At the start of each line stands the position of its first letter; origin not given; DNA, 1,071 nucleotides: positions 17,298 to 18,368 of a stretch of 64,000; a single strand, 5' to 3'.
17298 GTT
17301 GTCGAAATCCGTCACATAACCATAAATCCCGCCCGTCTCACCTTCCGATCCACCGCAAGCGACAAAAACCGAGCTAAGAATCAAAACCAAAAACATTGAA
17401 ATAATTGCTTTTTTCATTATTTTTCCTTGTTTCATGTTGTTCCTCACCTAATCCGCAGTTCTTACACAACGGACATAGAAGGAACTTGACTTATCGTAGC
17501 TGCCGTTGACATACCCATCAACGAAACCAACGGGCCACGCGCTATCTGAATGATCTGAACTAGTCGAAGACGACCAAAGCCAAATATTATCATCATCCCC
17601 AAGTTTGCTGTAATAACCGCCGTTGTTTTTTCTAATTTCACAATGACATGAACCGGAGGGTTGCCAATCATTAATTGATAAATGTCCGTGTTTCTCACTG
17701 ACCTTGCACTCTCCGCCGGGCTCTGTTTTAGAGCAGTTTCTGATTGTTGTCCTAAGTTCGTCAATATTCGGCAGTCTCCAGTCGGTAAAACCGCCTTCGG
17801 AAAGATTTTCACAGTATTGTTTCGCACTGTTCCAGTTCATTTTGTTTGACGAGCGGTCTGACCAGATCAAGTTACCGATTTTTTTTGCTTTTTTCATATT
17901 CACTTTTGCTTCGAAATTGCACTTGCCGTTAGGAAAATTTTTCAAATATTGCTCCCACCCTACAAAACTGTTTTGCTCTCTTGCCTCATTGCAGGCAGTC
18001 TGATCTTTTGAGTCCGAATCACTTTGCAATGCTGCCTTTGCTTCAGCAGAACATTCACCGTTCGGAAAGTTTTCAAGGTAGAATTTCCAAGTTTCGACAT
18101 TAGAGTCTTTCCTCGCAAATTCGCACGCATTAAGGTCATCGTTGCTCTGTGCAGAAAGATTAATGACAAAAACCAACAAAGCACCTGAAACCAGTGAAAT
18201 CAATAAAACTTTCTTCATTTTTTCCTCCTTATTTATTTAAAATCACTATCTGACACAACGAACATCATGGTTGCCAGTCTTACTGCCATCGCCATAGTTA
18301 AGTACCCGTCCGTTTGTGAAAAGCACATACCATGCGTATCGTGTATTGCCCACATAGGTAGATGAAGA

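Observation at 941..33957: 33-kb single-strand array of about 30 paralogous secreted/lipoprotein genes, at least 15 ending in the WRLP...RCVR (Fib_succ_major-like) domain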

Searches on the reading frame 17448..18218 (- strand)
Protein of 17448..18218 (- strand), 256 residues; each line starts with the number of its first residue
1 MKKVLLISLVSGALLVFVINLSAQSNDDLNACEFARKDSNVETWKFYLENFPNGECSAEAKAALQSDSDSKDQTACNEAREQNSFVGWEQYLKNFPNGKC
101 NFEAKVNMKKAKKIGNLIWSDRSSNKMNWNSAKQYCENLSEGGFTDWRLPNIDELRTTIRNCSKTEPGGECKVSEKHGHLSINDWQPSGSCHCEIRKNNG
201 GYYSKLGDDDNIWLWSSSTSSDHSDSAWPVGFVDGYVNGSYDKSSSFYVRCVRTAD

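Call 4: search_protein_families(library=pfam, proteins=[window:17448-18218:-], max_evalue=0.01)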
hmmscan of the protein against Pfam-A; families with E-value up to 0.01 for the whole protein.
window:17448-18218:- (256 aa): 1 family
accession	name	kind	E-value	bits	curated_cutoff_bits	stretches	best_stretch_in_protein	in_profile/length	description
PF07603.17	Lcl_C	-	1.9e-20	73.7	34.9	1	116-253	9-117/117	Lcl C-terminal domain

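Call 5: search_protein_families(library=ncbifam, proteins=[window:17448-18218:-], max_evalue=0.01)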
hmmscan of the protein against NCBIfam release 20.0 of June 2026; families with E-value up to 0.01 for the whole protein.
window:17448-18218:- (256 aa): 0 families

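Call 28: find_homologous_proteins(query=window:17448-18218:-, max_evalue=0.00001)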
Query window:17448-18218:- (256 aa): 258 proteins with E <= 0.00001 among 611 candidates; the best 120 are listed.
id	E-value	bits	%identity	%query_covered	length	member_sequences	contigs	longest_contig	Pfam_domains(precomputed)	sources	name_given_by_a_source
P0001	3.8e-173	592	100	100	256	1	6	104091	PF07603.18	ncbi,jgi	jgi:hypothetical protein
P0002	3.9e-108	379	67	99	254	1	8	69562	PF07603.18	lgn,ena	-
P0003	3.7e-94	333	52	76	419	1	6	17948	PF07603.18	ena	-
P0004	1.3e-88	315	64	91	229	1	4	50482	PF07603.18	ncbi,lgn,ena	-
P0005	2.5e-87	311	62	59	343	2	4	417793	PF07603.18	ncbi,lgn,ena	-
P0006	1.2e-86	308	57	99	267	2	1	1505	PF07603.18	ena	-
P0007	1.0e-85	305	60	99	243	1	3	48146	PF07603.18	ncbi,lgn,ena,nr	ncbi:DUF1566 domain-containing protein [bacterium]|nr:DUF1566 domain-containing protein [bacterium]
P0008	1.5e-83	298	63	88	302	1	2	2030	PF07603.18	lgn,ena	-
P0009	7.3e-83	296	58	99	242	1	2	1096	PF07603.18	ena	-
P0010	1.4e-80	289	59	89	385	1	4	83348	PF07603.18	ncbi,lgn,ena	-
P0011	3.1e-79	284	59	90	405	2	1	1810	PF07603.18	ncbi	-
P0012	5.0e-79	283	56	99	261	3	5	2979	PF07603.18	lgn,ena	-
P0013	2.2e-78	281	57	99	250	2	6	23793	PF07603.18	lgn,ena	-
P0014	5.1e-78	280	58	90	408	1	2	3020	PF07603.18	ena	-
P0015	4.0e-74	267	50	100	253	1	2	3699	PF07603.18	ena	-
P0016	7.7e-74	266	59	57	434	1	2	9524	PF07603.18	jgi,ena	-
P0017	1.3e-73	266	55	89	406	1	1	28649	PF07603.18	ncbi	-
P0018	4.9e-71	257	42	89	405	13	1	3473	PF07603.18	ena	-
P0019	7.3e-71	257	51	82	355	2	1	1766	PF07603.18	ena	-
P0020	1.1e-68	250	53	91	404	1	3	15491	PF07603.18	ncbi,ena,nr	ncbi:DUF1566 domain-containing protein [bacterium]|nr:DUF1566 domain-containing protein [bacterium]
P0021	1.5e-68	249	53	90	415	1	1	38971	PF07603.18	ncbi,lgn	-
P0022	2.5e-68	248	53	91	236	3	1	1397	PF07603.18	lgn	-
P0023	3.1e-68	248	55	77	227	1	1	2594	PF07603.18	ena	-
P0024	3.5e-68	248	65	56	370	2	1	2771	PF07603.18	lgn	-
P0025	1.8e-66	242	49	99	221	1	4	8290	PF07603.18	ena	-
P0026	2.5e-66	242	53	57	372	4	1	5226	PF07603.18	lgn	-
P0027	2.6e-66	242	53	90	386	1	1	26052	PF07603.18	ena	-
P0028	8.5e-66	240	58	74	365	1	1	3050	PF07603.18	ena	-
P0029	1.2e-65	240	59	74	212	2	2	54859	PF07603.18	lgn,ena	-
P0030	3.1e-65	238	63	63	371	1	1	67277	PF07603.18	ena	-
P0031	4.7e-65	238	45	92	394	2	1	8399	PF07603.18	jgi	jgi:hypothetical protein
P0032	5.0e-65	238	52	88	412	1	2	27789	PF07603.18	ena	-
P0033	2.5e-64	235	43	82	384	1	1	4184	PF07603.18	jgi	-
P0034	8.4e-64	234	74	56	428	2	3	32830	PF07603.18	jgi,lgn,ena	-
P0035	1.8e-63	232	50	88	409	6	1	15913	PF07603.18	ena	-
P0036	5.2e-63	231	51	89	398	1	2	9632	PF07603.18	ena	-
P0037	3.7e-62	228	77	53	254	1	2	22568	PF13240.12,PF07603.18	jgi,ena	-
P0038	3.0e-61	225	45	62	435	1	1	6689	PF07603.18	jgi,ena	-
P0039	3.6e-60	222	36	97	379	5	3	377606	PF07603.18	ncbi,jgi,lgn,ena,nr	ncbi:DUF1566 domain-containing protein [bacterium]|jgi:hypothetical protein|nr:DUF1566 domain-contai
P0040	4.2e-60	221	56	82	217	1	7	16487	PF07603.18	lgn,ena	-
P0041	1.4e-59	220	65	59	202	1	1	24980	PF07603.18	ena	-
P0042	2.8e-59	219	70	56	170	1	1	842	PF07603.18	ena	-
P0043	1.2e-58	217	49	57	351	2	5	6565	PF07603.18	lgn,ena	-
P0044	2.6e-58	216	68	58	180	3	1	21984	PF07603.18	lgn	-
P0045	4.1e-58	215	57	74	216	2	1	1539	PF26707.1,PF07603.18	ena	-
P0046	4.3e-58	215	55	74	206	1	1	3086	PF07603.18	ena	-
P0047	2.2e-57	213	47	55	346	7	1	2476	PF07603.18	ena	-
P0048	2.8e-57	212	46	88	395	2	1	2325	PF07603.18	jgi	jgi:outer membrane lipoprotein-sorting protein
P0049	9.8e-57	210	55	74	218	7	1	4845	PF07603.18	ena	-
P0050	2.2e-56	209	51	90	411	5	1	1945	PF07603.18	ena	-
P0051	2.3e-56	209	68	55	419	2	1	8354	PF07603.18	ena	-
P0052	6.7e-56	208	46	99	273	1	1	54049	PF07603.18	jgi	jgi:hypothetical protein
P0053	1.1e-55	207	49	89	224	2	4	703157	PF07603.18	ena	-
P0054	1.2e-55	207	67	55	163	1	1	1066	PF07603.18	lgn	-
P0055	1.5e-55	206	46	97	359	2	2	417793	PF07603.18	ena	-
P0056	9.6e-55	204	62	59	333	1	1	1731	PF07603.18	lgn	-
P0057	1.4e-54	203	49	90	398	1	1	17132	PF07603.18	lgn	-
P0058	1.4e-53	200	44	88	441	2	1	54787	PF07603.18,PF13036.12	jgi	-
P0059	7.8e-53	198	65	55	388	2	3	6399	PF07603.18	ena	-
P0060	1.0e-52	197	54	70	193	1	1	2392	PF07603.18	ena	-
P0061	6.8e-51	191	66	57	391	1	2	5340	PF07603.18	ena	-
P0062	7.6e-51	191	67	56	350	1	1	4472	PF07603.18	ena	-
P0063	8.0e-51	191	60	59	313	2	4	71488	PF07603.18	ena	-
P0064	8.2e-51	191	44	99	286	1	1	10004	PF07603.18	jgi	jgi:hypothetical protein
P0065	2.5e-50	189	53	57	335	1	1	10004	PF07603.18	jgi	jgi:hypothetical protein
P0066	3.0e-50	189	64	56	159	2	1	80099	PF07603.18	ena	-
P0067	6.0e-50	188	52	74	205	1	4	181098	PF07603.18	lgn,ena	-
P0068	6.1e-50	188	34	98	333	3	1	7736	PF07603.18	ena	-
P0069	7.4e-50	188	46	90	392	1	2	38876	PF07603.18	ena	-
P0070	1.6e-49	187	65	53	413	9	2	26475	PF07603.18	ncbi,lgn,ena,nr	ncbi:DUF1566 domain-containing protein [bacterium]|nr:DUF1566 domain-containing protein [bacterium]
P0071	2.9e-49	186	46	90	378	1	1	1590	PF07603.18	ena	-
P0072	6.7e-49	185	46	89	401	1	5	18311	PF07603.18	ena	-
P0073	1.4e-48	184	48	75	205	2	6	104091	PF07603.18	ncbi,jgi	jgi:hypothetical protein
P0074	2.5e-48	183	63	55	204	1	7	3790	PF07603.18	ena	-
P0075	9.7e-48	181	51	69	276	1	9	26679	PF07603.18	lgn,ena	-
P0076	1.7e-47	180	58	58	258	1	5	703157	PF07603.18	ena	-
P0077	1.8e-47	180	62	56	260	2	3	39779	PF07603.18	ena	-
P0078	2.0e-47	180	58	62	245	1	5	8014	PF07603.18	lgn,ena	-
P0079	2.4e-47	180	50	74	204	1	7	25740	PF07603.18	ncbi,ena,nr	ncbi:DUF1566 domain-containing protein [bacterium]|nr:DUF1566 domain-containing protein [bacterium]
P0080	2.4e-47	180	43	90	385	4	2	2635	PF07603.18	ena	-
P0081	2.8e-47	179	64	54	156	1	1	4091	PF07603.18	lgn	-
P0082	3.9e-47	179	46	91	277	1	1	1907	PF07603.18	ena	-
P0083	5.0e-47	179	51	72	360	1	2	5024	PF07603.18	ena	-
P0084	5.7e-47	178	43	90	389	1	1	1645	PF07603.18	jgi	-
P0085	1.0e-46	178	55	57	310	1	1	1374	PF07603.18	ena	-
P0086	1.3e-46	177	60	56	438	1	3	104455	PF07603.18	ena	-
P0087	1.8e-46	177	62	55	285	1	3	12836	PF13240.12,PF07603.18,PF13248.12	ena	-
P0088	2.1e-46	177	59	58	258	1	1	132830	PF07603.18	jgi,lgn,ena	-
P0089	2.2e-46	176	61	55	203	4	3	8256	PF07603.18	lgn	-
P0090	3.4e-46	176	61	55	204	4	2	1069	PF07603.18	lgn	-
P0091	6.2e-46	175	60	56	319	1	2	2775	PF07603.18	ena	-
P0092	2.1e-45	173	60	56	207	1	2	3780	PF07603.18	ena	-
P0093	2.4e-45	173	59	54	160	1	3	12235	PF07603.18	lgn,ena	-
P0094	2.6e-45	173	59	55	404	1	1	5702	PF07603.18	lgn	-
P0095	2.8e-45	173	43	99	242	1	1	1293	PF07603.18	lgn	-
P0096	3.6e-45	172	60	55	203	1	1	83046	PF07603.18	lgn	-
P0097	3.9e-45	172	61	56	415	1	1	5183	PF07603.18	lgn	-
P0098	4.2e-45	172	62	57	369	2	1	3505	PF07603.18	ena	-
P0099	4.4e-45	172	58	55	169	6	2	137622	PF07603.18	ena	-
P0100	9.9e-45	171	59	56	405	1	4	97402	PF07603.18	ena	-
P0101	1.2e-44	171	41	88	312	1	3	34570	PF07603.18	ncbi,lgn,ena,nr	ncbi:DUF1566 domain-containing protein [bacterium]|nr:DUF1566 domain-containing protein [bacterium]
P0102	1.5e-44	170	56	56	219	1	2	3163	PF07603.18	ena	-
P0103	1.8e-44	170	59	56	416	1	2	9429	PF07603.18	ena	-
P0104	2.0e-44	170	43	90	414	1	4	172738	PF07603.18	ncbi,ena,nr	ncbi:DUF1566 domain-containing protein [bacterium]|nr:DUF1566 domain-containing protein [bacterium] 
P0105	3.6e-44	169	39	98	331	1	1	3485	PF07603.18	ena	-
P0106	6.3e-44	168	59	54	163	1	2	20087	PF07603.18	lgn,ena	-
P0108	1.1e-43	168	60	57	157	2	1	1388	PF07603.18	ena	-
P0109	5.6e-43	165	61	54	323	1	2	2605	PF13240.12,PF07603.18,PF13248.12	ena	-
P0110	6.7e-43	165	63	53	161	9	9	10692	PF07603.18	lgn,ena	-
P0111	8.0e-43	165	46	91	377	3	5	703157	PF07603.18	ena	-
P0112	1.3e-42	164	57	55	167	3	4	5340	PF07603.18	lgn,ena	-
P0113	1.4e-42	164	60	57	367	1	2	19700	PF07603.18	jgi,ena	-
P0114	2.4e-42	163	57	56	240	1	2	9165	PF07603.18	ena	-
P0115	2.8e-42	163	48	76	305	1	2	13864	PF07603.18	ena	-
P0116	2.2e-41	160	44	76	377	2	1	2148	PF07603.18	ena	-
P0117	2.7e-41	160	59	55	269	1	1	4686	PF07603.18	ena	-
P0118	2.8e-41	160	60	56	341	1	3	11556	PF07603.18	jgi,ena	-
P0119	3.1e-41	160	57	55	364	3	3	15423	PF07603.18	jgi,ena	-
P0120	3.3e-41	159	59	55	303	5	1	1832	PF07603.18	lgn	-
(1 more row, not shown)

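Call 29: find_encoding_contigs(protein=P0002, flank=10000, max_places=3)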
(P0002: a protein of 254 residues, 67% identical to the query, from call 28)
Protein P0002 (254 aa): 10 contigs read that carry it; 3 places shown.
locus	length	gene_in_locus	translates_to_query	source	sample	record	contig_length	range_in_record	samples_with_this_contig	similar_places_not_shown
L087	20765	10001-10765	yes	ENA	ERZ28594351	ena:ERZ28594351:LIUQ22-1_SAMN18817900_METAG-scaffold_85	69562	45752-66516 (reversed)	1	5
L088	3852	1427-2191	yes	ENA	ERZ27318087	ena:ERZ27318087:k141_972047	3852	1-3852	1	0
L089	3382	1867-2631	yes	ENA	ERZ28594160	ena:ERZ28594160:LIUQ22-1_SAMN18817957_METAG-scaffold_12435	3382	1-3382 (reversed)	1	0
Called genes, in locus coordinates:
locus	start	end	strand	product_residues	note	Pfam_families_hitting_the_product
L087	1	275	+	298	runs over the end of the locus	PF00226:DnaJ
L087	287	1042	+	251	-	PF01255:Prenyltransf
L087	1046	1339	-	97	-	PF13560:HTH_31, PF12844:HTH_19, PF13443:HTH_26 (weak), PF01381:HTH_3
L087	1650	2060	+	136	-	PF07603:Lcl_C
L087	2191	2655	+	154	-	-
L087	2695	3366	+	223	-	-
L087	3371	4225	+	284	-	-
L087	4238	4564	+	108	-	PF13620:CarboxypepD_reg, PF13715:CarbopepD_reg_2, PF08308:PEGA (weak)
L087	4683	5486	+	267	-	-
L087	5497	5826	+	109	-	PF22904:NOMO1-like_2nd, PF13620:CarboxypepD_reg, PF13715:CarbopepD_reg_2, PF17210:SdrD_B (weak), PF17802:SpaA (weak)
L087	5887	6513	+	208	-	-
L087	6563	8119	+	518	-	-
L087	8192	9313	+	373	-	PF07603:Lcl_C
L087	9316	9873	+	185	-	PF07603:Lcl_C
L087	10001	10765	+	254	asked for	PF07603:Lcl_C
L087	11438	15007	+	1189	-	PF13620:CarboxypepD_reg, PF13715:CarbopepD_reg_2 (weak), PF00041:fn3 (faint), PF07603:Lcl_C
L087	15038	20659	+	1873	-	PF13620:CarboxypepD_reg, PF13715:CarbopepD_reg_2 (weak), PF00041:fn3 (faint), PF16974:NAR2 (faint), PF17770:RNase_J_C (faint), PF05689:InvE_AD (faint), PF07603:Lcl_C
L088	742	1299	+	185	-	PF07603:Lcl_C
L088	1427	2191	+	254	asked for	PF07603:Lcl_C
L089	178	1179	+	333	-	PF07603:Lcl_C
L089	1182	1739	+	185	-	PF07603:Lcl_C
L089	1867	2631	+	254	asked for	PF07603:Lcl_C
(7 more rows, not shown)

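Call 30: find_encoding_contigs(protein=P0053, flank=10000, max_places=2)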
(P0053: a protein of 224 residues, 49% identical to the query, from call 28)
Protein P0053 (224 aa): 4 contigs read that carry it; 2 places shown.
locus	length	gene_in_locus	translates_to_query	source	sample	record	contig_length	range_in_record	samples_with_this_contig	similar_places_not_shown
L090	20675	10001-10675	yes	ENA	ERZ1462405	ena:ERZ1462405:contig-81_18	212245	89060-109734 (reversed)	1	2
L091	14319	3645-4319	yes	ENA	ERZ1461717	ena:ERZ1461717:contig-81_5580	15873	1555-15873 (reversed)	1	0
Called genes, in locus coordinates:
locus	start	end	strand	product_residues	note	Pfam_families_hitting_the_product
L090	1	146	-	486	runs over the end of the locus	PF03853:YjeF_N, PF01256:Carb_kinase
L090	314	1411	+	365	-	PF02463:SMC_N (weak), PF00005:ABC_tran, PF13304:AAA_21 (faint), PF17912:OB_MalK, PF08402:TOBE_2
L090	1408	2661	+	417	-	PF01551:Peptidase_M23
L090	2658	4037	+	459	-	PF13570:Beta-prop_ACSF4 (faint), PF13360:PQQ_2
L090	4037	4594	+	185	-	PF16011:CBM9_2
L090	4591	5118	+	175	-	PF07603:Lcl_C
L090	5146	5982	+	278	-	-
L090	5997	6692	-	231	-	-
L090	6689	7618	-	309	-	-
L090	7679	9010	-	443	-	PF18073:Zn_ribbon_LapB (faint), PF13481:AAA_25, PF03796:DnaB_C (weak), PF06745:ATPase, PF23442:DUF7125 (weak), PF13541:ChlI (weak)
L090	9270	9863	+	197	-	PF13036:LpoB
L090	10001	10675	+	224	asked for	PF07603:Lcl_C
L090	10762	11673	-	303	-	PF10543:ORF6N, PF09669:Phage_pRha (faint)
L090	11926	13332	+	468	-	PF07603:Lcl_C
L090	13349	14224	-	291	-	PF01509:TruB_N, PF16198:TruB_C_2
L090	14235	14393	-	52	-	PF00301:Rubredoxin, PF21349:RUBY_RBDX (faint)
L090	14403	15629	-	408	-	PF19583:ODP, PF00258:Flavodoxin_1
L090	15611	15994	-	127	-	PF06397:Desulfoferrod_N, PF01880:Desulfoferrodox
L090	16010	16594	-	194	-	PF00210:Ferritin, PF02915:Rubrerythrin, PF23458:DUF7130, PF21349:RUBY_RBDX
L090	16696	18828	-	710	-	PF01136:Peptidase_U32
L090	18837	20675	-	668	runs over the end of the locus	PF02366:PMT (weak), PF13231:PMT_2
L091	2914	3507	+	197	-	PF13036:LpoB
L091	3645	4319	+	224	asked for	PF07603:Lcl_C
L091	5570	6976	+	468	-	PF07603:Lcl_C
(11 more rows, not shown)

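Call 36: search_solved_structures(query=A2, max_evalue=1, show_alignments=2)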
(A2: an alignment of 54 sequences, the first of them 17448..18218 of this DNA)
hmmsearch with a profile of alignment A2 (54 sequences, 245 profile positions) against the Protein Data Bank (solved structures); distinct sequences matched with E-value up to 1: 1.
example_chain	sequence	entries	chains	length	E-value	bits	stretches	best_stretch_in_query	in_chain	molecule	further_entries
8q4e_A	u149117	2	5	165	0.078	15.6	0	202-242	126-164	HbP1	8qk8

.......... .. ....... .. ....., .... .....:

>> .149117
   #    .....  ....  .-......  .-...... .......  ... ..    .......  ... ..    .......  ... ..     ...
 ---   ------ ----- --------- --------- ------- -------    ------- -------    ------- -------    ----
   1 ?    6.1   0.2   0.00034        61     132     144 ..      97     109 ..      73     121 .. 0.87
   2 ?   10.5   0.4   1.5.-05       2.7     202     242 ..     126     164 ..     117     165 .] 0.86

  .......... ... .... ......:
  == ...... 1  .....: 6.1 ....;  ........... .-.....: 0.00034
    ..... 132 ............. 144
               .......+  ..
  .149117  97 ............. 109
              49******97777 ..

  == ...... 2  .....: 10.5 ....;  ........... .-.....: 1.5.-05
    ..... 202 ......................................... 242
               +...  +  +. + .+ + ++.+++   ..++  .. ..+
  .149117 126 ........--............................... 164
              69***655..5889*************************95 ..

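Call 40: predict_structure(alignment_id=A2)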
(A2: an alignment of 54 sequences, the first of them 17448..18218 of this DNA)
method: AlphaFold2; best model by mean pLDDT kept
length: 256 residues; sequences in the alignment: 54
mean_pLDDT: 90.9   pTM: 0.73
mean pLDDT of the five models: 90.9, 90.5, 89.7, 88.9, 88.7
residues with pLDDT >= 90: 195; 70-90: 37; 50-70: 24; < 50: 0
segments of 3 or more residues with pLDDT < 50: none
pLDDT, mean of each block of 10 residues (from residue 1): 60 61 77 94 93 95 89 95 88 94 90 94 98 98 96 97 93 96 88 94 95 98 97 93 98 94
secondary structure, 60 per line:
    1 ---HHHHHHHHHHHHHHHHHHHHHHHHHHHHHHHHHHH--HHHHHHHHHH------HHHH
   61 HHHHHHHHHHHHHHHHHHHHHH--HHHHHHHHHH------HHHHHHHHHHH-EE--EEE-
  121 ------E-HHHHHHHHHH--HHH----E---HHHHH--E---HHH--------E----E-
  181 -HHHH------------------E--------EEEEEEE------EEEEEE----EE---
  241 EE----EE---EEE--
elements in order: H4-38 H41-50 H57-82 H85-94 H101-111 E117-119 H129-138 H152-156 H182-185 E213-219 E226-231 E252-254

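Call 43: fold_search(model_id=the predicted structure, library=pdb)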
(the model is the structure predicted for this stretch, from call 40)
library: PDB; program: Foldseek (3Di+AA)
matches with E <= 10: 216; with E <= 0.001: 0
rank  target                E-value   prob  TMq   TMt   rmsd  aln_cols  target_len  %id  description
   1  9hye_A                3.7e-03  0.97  0.26  0.46  10.4       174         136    9  Structure of the Mus musclus Langerin carbohydrate recognition domain with depleted Calcium (released 2025-11-19)
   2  5k8y_A                5.4e-03  0.98  0.29  0.49  10.3       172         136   12  Structure of the Mus musclus Langerin carbohydrate recognition domain (released 2016-12-07)
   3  9rko_A                5.7e-03  0.95  0.26  0.44  11.2       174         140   10  Langerin in complex with Thiazolopyrimidine (released 2026-02-25)
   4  9hye_B                6.1e-03  0.98  0.27  0.47  11.9       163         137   12  Structure of the Mus musclus Langerin carbohydrate recognition domain with depleted Calcium (released 2025-11-19)
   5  1kg0_C                7.3e-03  0.98  0.26  0.45  12.4       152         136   10  Structure of the Epstein-Barr Virus gp42 Protein Bound to the MHC class II Receptor HLA-DR1 (released 2002-03-27)
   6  6inn_B                8.3e-03  0.98  0.27  0.12  12.9       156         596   11  Crystal structure of the CysR-CTLD3 fragment of human MR at acidic pH (pH 5.6) (released 2019-09-18)
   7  5g6u_A                1.0e-02  0.95  0.25  0.46   9.5       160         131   14  Crystal structure of langerin carbohydrate recognition domain with GlcNS6S (released 2018-02-21)
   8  5g6u_D                1.1e-02  0.96  0.27  0.49   9.3       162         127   14  Crystal structure of langerin carbohydrate recognition domain with GlcNS6S (released 2018-02-21)
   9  3fd4_A                1.1e-02  0.97  0.26  0.43  12.3       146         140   12  Crystal Structure of Epstein-Barr virus gp42 protein (released 2009-06-23)
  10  6inn_D                1.1e-02  0.97  0.26  0.12  13.0       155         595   10  Crystal structure of the CysR-CTLD3 fragment of human MR at acidic pH (pH 5.6) (released 2019-09-18)
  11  6xfq_B                1.2e-02  0.89  0.23  0.44  15.4       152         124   16  Structure of a novel antithrombotic agent Agkisacucetin in complex with the platelet glycoprotein Ib receptor (released 2021-06-23)
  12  7ytq_A                1.3e-02  0.95  0.26  0.45   9.4       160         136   14  Human langerin carbohydrate recognition domain in complex with an alpha-mannoside ligand (released 2022-09-07)
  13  3vlg                  1.5e-02  0.95  0.25  0.48  12.2       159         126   13  Crystal structure of the W150A mutant LOX-1 CTLD showing impaired OxLDL binding (released 2012-04-18)
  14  6inn_A                1.6e-02  0.96  0.27  0.12  12.9       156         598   11  Crystal structure of the CysR-CTLD3 fragment of human MR at acidic pH (pH 5.6) (released 2019-09-18)
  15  9rko_B                1.6e-02  0.93  0.27  0.47  10.3       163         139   12  Langerin in complex with Thiazolopyrimidine (released 2026-02-25)
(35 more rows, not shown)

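Call 47: find_encoding_contigs(protein=P0004, flank=10000, max_places=1)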
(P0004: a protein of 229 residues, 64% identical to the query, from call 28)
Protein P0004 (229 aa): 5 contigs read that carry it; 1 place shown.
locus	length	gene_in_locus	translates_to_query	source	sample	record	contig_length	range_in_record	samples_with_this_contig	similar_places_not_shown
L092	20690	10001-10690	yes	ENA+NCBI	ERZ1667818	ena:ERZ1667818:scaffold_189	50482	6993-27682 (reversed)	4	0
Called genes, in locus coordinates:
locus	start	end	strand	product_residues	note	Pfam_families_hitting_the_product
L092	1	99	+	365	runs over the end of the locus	PF00437:T2SSE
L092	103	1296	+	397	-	PF28597:T2SSF_N, PF00482:T2SSF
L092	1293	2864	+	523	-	PF25323:6TM_PilS, PF00512:HisKA, PF02518:HATPase_c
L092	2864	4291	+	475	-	PF00072:Response_reg, PF00158:Sigma54_activat, PF14532:Sigma54_activ_2, PF07728:AAA_5 (weak), PF25601:AAA_lid_14, PF02954:HTH_8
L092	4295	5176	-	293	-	PF01040:UbiA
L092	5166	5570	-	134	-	PF00293:NUDIX, PF14815:NUDIX_4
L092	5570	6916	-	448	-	PF01554:MatE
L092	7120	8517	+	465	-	PF18073:Zn_ribbon_LapB, PF13481:AAA_25, PF03796:DnaB_C (weak), PF06745:ATPase, PF05362:Lon_C (faint), PF13541:ChlI (weak)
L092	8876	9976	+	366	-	PF07603:Lcl_C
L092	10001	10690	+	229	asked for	PF07603:Lcl_C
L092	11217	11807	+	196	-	PF10543:ORF6N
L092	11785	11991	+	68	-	-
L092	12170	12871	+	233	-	PF07751:Abi_2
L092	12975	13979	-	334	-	PF10543:ORF6N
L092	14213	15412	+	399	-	PF01136:Peptidase_U32, PF16325:Peptidase_U32_C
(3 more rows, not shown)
